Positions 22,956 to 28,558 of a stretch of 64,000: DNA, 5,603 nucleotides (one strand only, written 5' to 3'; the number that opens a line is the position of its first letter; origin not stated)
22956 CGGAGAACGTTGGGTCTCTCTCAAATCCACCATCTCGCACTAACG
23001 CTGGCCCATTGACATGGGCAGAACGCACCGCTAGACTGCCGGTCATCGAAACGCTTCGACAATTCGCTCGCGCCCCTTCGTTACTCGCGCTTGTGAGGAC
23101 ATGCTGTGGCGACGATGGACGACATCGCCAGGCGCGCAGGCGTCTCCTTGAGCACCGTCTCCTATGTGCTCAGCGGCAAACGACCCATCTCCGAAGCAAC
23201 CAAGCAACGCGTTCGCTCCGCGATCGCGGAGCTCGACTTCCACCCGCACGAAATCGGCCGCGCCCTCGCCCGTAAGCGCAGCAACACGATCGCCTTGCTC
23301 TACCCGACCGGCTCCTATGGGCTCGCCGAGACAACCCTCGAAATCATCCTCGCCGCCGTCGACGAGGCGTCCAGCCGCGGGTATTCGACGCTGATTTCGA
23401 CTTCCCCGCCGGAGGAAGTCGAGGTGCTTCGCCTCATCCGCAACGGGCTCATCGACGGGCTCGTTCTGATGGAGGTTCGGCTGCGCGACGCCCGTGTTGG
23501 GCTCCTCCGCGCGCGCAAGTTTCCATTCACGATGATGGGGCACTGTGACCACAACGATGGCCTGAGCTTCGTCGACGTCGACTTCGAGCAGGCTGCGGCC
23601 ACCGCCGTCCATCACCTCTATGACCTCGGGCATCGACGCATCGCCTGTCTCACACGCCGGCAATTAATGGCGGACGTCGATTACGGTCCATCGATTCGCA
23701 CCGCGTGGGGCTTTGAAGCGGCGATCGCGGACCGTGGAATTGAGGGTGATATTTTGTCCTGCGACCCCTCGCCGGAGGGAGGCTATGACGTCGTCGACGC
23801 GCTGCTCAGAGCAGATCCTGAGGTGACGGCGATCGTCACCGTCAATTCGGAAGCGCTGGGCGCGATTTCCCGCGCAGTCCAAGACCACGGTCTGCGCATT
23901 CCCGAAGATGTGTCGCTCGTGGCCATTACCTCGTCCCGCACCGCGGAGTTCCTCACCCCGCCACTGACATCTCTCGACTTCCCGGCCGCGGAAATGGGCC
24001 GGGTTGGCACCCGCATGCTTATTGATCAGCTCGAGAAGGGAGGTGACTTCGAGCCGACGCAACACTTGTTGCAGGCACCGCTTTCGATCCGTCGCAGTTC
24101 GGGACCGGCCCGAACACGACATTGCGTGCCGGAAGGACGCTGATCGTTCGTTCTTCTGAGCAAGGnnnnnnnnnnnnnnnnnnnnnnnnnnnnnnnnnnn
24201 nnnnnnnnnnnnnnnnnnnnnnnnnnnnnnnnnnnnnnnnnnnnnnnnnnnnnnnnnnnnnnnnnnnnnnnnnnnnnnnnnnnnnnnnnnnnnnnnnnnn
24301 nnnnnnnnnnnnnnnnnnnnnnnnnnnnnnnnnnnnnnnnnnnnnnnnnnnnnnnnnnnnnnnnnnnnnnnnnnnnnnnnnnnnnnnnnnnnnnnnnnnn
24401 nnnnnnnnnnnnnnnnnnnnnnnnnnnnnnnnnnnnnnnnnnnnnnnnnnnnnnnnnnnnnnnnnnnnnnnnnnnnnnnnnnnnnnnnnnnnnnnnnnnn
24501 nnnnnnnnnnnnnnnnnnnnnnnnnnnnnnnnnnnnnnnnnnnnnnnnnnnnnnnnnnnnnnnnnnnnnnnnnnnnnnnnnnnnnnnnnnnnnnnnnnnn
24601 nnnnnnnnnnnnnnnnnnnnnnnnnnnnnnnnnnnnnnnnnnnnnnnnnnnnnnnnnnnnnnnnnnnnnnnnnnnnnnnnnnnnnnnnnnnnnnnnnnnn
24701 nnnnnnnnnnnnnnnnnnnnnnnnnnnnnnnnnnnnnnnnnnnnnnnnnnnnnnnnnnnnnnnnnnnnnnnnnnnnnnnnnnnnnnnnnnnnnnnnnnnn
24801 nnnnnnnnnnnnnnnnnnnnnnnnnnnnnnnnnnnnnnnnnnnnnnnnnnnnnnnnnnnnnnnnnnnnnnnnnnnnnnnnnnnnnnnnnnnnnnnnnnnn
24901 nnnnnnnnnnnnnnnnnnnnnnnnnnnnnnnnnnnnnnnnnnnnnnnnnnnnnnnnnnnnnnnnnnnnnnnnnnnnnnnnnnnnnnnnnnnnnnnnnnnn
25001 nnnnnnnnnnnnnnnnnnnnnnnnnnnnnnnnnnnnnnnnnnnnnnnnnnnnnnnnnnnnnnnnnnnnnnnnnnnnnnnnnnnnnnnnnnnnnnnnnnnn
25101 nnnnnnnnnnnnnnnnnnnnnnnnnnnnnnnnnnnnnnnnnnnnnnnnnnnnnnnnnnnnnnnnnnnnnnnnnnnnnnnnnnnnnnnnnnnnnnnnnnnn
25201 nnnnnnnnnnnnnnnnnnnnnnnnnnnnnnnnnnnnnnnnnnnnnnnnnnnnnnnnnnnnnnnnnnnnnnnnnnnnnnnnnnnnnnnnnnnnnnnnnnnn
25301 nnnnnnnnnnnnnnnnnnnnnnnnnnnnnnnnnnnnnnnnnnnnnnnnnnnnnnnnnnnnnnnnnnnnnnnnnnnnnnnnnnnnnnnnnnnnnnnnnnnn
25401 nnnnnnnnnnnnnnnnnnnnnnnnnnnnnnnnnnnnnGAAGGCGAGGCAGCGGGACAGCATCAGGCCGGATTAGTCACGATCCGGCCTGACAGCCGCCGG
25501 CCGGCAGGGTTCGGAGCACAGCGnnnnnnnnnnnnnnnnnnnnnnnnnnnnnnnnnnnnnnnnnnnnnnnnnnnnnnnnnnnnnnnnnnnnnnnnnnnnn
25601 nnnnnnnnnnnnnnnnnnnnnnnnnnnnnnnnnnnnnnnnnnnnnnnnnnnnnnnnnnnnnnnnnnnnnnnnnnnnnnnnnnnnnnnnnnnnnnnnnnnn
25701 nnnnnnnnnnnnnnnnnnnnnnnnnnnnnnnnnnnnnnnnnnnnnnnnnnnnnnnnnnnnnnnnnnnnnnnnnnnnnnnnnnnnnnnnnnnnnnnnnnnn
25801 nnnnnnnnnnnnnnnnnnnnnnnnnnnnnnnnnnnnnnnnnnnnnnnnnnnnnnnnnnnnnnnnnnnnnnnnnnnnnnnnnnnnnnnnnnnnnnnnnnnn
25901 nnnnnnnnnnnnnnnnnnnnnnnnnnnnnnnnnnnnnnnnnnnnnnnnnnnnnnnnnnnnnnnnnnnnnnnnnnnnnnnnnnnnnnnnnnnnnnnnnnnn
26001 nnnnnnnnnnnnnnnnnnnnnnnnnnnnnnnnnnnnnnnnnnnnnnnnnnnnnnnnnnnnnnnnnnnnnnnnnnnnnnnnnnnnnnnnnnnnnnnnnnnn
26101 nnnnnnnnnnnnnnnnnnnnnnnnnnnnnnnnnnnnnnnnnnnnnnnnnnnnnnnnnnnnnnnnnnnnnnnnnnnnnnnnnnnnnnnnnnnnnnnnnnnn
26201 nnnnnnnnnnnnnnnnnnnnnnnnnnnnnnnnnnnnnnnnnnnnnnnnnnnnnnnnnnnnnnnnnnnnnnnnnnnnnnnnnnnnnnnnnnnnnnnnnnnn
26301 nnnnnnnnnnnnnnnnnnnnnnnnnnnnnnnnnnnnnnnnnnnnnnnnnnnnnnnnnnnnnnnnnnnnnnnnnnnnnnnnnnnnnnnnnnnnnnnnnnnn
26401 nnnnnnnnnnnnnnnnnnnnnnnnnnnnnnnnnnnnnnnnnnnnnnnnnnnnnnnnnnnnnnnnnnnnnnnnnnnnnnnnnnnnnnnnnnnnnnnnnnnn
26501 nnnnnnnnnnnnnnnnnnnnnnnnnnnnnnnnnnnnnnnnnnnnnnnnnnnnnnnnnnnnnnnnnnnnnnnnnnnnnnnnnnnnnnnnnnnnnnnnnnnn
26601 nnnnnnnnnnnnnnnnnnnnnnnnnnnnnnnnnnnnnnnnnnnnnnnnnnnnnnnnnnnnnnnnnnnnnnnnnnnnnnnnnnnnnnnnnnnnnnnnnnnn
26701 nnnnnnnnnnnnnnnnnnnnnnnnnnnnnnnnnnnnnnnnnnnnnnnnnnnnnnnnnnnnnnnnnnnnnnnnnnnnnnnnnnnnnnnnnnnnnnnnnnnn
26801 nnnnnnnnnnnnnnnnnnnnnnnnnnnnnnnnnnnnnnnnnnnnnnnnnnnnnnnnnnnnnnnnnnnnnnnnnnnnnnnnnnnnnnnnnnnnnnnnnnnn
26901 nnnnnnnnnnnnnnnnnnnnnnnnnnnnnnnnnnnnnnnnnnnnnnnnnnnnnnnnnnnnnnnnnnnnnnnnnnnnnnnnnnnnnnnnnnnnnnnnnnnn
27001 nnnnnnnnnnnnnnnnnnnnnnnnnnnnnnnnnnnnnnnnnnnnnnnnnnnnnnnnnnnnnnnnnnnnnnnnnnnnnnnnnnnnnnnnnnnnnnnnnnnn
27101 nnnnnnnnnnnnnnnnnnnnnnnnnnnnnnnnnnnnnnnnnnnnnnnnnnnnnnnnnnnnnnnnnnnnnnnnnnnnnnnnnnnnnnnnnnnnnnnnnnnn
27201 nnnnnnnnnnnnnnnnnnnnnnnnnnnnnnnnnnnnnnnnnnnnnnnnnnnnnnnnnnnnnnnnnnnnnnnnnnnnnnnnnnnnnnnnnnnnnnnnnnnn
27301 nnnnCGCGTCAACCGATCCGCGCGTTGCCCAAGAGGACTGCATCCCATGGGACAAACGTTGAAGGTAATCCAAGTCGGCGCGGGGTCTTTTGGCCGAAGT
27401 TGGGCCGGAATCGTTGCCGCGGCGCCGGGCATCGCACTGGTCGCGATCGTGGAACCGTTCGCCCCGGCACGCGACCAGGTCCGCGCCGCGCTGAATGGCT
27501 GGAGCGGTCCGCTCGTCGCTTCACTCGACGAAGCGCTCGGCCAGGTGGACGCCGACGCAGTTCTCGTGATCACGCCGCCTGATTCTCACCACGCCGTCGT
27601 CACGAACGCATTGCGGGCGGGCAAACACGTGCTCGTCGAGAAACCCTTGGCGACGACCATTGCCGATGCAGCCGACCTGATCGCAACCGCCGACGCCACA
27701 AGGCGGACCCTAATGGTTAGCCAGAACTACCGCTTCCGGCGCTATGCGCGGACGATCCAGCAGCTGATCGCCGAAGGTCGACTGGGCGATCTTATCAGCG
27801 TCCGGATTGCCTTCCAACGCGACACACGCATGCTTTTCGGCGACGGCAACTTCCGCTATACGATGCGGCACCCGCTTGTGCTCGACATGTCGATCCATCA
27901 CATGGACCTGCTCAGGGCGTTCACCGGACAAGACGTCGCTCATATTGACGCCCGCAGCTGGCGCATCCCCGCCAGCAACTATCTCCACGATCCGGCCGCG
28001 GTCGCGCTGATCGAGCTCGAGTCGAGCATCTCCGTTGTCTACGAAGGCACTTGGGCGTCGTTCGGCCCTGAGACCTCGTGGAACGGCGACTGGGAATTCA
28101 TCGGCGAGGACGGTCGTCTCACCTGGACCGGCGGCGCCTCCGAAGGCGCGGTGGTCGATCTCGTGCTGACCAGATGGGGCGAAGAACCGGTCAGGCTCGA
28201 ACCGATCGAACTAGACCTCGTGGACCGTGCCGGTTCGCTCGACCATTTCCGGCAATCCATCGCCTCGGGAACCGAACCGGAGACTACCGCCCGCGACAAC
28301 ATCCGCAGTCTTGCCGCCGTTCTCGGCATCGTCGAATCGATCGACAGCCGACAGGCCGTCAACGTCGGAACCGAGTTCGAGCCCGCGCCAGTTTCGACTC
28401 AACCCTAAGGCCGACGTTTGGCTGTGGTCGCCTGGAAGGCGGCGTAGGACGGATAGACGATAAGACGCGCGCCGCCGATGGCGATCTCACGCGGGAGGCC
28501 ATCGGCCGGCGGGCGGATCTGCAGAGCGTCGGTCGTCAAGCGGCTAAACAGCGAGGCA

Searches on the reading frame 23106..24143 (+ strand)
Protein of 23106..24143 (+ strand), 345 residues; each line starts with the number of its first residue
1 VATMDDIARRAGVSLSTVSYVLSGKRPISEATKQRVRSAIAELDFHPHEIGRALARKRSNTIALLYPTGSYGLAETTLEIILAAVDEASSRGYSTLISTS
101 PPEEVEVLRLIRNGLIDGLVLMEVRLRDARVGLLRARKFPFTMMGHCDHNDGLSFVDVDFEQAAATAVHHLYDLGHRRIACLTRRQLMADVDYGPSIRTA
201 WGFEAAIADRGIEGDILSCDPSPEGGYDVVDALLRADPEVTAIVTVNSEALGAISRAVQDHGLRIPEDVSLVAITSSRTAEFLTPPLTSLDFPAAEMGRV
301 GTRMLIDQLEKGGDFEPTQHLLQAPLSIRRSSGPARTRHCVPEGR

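Call 22: search_protein_families(library=pfam, max_evalue=0.00001, proteins=[window:23106-24143:+])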
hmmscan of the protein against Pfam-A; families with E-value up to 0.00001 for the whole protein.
window:23106-24143:+ (345 aa): 4 families
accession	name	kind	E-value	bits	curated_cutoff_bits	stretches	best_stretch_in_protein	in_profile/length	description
PF13377.12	Peripla_BP_3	-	9.1e-28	97.9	26.5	1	168-332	1-167/167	Periplasmic binding protein-like domain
PF00532.27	Peripla_BP_1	-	1.6e-19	70.9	22.2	1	81-312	20-264/281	Periplasmic binding proteins and sugar binding domain of LacI family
PF00356.27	LacI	-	8.8e-19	67.5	27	1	3-47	1-45/46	Bacterial regulatory proteins, lacI family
PF13407.12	Peripla_BP_4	-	6.5e-06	26.3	35.1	0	150-264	93-208/258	Periplasmic binding protein domain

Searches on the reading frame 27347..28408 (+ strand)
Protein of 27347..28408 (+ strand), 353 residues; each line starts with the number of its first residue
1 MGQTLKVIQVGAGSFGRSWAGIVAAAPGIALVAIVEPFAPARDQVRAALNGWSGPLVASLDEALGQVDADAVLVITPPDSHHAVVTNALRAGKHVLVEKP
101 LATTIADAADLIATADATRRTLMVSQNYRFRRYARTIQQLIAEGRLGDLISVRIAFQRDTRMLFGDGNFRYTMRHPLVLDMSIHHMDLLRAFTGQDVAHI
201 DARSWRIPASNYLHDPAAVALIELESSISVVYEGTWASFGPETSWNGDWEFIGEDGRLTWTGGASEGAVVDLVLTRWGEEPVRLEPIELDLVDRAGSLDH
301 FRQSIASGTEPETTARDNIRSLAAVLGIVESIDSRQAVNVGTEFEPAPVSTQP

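Call 22: search_protein_families(library=pfam, max_evalue=0.00001, proteins=[window:27347-28408:+])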
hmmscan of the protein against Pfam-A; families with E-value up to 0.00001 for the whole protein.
window:27347-28408:+ (353 aa): 3 families
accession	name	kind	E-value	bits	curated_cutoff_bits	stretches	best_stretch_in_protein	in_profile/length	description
PF01408.29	GFO_IDH_MocA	-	6.5e-22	78.9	24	1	6-125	2-119/120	Oxidoreductase family, NAD-binding Rossmann fold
PF22725.1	GFO_IDH_MocA_C3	-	2.7e-14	53.7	27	1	135-258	2-123/124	GFO/IDH/MocA C-terminal domain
PF02894.22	GFO_IDH_MocA_C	-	6.3e-06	26.6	22.9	0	139-340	2-218/218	Oxidoreductase family, C-terminal alpha/beta domain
